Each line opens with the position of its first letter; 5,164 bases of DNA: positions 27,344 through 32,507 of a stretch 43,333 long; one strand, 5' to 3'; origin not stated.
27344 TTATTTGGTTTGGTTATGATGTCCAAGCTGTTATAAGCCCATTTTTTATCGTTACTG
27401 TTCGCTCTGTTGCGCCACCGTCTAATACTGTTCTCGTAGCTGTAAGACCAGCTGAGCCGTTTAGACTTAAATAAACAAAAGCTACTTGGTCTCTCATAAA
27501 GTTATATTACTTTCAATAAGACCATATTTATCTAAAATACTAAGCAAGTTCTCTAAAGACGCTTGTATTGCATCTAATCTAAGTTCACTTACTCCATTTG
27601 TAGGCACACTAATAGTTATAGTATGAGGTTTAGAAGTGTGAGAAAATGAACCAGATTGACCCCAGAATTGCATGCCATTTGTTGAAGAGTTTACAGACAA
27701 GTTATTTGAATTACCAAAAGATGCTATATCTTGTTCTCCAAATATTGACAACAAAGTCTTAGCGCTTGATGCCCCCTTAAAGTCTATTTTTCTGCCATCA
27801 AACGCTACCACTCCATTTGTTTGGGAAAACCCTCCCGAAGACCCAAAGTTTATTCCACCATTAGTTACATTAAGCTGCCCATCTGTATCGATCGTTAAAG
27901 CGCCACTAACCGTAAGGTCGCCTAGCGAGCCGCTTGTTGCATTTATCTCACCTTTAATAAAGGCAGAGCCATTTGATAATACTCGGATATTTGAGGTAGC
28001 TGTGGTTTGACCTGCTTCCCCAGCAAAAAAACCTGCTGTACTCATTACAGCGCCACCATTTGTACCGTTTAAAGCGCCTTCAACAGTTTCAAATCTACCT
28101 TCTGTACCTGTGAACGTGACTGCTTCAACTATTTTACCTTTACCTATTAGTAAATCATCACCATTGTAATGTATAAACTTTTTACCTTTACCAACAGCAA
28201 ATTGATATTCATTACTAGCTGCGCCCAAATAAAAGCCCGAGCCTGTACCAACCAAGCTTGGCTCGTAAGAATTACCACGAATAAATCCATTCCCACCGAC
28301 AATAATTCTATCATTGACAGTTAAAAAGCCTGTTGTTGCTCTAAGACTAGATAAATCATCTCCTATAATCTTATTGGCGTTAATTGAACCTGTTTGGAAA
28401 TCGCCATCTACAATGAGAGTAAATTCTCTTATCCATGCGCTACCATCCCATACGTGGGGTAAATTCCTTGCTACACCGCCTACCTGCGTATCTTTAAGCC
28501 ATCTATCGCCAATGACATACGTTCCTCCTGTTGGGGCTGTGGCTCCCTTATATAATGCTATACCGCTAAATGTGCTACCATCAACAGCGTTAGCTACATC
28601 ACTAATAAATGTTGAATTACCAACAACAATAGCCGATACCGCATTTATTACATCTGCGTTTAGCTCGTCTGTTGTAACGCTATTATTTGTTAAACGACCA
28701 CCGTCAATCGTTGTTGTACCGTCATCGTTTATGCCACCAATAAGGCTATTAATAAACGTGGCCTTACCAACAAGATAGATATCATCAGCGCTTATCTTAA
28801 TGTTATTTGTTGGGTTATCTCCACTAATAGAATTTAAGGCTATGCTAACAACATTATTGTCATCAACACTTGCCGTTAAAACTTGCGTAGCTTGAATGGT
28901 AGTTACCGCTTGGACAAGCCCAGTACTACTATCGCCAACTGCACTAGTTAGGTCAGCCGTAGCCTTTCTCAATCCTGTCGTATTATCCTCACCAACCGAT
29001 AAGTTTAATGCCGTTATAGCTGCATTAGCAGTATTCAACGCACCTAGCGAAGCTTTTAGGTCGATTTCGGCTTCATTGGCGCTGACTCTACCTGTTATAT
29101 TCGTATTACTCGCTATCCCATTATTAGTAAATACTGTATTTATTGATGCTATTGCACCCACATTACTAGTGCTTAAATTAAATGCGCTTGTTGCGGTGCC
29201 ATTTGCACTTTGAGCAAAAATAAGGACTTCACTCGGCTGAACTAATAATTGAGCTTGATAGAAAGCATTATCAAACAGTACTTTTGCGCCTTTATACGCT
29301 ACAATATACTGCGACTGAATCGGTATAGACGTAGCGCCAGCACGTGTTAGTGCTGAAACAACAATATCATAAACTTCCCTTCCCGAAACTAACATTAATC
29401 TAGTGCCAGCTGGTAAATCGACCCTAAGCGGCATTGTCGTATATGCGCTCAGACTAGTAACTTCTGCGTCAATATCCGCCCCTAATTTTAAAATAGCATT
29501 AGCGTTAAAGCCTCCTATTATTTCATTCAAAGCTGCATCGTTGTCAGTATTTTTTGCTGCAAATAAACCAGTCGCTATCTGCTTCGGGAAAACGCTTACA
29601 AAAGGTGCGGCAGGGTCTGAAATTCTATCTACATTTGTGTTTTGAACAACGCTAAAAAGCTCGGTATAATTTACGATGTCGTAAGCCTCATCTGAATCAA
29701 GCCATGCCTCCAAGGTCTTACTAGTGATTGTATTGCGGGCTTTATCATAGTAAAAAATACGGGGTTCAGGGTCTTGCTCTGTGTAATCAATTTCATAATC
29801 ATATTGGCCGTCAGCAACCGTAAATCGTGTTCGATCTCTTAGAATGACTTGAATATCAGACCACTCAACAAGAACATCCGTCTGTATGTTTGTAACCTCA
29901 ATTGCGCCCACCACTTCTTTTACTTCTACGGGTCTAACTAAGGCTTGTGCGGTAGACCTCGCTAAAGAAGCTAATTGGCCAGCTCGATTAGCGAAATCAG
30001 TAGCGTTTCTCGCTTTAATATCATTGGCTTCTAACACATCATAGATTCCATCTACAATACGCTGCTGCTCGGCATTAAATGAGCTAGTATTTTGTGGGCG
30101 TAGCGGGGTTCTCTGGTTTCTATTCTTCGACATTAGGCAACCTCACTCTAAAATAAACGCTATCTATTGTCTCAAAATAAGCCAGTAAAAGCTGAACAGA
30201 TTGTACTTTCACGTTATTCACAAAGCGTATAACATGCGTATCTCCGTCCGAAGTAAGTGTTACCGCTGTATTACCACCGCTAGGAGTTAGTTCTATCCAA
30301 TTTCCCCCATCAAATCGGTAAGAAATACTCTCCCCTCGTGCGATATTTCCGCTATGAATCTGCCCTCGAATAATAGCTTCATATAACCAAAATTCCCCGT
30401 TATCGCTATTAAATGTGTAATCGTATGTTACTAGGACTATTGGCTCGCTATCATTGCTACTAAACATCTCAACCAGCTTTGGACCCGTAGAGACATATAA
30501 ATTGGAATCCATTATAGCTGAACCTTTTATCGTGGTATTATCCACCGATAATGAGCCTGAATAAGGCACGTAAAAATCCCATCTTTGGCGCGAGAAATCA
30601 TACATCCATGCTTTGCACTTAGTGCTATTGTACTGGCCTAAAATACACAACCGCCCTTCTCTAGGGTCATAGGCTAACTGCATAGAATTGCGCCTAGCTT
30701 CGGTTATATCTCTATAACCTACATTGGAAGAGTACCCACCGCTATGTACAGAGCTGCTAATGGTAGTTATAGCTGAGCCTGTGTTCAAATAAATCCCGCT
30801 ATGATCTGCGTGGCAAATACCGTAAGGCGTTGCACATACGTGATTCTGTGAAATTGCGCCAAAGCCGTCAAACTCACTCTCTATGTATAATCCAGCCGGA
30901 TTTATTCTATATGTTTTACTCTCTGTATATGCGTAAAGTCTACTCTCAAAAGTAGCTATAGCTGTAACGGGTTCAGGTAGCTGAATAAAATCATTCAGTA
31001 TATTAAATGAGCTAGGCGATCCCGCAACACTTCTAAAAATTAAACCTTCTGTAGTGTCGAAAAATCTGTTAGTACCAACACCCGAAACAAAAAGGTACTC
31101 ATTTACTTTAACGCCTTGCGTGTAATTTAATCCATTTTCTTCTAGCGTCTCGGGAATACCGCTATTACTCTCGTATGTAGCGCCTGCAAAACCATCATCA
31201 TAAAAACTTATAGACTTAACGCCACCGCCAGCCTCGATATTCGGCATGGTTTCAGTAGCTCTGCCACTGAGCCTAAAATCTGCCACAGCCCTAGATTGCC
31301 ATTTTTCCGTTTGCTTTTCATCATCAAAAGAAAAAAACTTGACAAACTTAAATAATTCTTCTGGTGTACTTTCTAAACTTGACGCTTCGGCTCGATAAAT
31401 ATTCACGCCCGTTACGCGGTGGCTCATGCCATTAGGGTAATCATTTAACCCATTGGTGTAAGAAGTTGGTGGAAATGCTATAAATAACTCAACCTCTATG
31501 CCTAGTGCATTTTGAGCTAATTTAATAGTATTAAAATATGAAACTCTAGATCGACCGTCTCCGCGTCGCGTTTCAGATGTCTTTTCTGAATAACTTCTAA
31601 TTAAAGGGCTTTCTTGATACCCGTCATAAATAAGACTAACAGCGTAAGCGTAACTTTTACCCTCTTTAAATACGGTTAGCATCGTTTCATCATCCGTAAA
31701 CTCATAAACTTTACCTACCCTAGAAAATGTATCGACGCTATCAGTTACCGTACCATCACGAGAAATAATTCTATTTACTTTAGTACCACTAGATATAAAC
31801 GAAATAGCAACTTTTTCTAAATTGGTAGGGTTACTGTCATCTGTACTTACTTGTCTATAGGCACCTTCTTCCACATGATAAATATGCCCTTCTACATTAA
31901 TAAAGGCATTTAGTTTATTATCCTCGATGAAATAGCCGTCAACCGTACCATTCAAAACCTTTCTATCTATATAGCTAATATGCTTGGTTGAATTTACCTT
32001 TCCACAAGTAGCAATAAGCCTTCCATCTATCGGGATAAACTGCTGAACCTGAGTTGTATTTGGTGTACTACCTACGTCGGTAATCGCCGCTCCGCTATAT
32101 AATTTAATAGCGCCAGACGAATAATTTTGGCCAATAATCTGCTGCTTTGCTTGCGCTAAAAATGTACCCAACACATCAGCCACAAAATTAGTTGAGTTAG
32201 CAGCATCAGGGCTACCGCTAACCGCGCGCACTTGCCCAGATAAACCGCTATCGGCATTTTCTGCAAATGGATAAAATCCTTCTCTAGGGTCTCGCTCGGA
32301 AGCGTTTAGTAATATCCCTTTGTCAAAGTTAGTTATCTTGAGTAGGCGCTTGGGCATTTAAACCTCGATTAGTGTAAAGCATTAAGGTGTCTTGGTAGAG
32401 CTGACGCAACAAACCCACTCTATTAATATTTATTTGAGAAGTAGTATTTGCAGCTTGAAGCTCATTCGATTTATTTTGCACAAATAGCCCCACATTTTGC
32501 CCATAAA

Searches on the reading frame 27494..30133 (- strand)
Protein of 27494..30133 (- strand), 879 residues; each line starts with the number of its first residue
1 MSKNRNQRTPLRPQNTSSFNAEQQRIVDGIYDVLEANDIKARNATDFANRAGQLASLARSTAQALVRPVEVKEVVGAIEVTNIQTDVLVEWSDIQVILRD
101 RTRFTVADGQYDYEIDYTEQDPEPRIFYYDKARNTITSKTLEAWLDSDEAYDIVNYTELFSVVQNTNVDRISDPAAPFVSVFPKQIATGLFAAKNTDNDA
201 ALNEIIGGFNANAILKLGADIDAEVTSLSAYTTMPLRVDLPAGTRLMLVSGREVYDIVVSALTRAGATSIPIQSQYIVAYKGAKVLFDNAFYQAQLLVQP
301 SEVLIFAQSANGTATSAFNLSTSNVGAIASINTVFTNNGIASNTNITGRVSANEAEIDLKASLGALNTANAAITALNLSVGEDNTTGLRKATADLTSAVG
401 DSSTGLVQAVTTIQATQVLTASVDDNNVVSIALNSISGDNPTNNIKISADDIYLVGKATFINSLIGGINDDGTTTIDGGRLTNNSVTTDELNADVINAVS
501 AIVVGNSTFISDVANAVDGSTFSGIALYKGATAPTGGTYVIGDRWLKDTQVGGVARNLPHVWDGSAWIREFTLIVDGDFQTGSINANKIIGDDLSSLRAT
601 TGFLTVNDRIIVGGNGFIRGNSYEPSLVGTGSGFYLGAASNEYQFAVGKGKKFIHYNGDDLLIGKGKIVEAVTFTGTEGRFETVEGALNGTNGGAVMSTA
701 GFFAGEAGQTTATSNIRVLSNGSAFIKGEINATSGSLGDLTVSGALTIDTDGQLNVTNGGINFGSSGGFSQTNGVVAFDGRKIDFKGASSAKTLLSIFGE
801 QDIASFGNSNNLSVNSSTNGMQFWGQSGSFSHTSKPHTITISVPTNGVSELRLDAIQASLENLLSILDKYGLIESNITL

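Call 6: search_protein_families(library=phrogs, proteins=[window:27494-30133:-], max_evalue=0.001)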
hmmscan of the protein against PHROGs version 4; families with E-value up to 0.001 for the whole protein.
window:27494-30133:- (879 aa): 0 families

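Call 13: search_protein_families(library=pfam, proteins=[window:27494-30133:-], max_evalue=0.01)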
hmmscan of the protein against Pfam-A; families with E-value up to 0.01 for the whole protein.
window:27494-30133:- (879 aa): 0 families

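Call 77: search_solved_structures(query=window:27494-30133:-, max_evalue=0.01)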
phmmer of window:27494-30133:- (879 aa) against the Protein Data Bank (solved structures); distinct sequences matched with E-value up to 0.01: 0.

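Call 109: search_protein_families(library=ncbifam, proteins=[window:27494-30133:-], max_evalue=0.01)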
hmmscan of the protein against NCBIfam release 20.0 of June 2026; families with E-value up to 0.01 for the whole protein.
window:27494-30133:- (879 aa): 0 families

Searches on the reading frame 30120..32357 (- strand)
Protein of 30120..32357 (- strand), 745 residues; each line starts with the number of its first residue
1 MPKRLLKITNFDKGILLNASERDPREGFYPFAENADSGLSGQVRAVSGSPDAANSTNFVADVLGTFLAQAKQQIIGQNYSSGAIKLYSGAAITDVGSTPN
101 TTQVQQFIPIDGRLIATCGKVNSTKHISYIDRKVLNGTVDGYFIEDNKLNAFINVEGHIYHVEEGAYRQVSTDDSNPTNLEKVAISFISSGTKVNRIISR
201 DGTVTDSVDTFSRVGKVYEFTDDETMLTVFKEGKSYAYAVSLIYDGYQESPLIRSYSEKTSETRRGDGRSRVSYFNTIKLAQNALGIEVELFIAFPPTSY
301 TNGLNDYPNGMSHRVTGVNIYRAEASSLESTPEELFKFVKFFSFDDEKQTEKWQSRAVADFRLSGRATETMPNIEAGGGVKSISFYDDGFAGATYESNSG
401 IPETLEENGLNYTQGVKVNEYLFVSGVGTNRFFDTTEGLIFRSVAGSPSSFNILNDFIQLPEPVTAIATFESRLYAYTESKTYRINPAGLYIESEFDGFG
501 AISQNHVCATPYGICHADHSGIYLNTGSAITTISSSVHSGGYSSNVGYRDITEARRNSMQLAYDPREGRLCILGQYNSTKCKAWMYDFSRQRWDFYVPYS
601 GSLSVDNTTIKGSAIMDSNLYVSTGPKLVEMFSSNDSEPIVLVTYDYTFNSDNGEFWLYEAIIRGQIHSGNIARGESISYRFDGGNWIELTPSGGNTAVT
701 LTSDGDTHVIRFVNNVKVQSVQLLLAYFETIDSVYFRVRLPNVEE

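Call 6: search_protein_families(library=phrogs, proteins=[window:30120-32357:-], max_evalue=0.001)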
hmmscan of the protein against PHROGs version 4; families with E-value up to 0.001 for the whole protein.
window:30120-32357:- (745 aa): 0 families

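Call 13: search_protein_families(library=pfam, proteins=[window:30120-32357:-], max_evalue=0.01)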
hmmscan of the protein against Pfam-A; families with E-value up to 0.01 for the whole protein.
window:30120-32357:- (745 aa): 0 families

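Call 76: search_solved_structures(query=window:30120-32357:-, max_evalue=0.01)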
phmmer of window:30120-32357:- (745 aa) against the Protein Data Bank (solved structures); distinct sequences matched with E-value up to 0.01: 0.

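Call 109: search_protein_families(library=ncbifam, proteins=[window:30120-32357:-], max_evalue=0.01)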
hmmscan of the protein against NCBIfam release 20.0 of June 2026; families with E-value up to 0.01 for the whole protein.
window:30120-32357:- (745 aa): 0 families
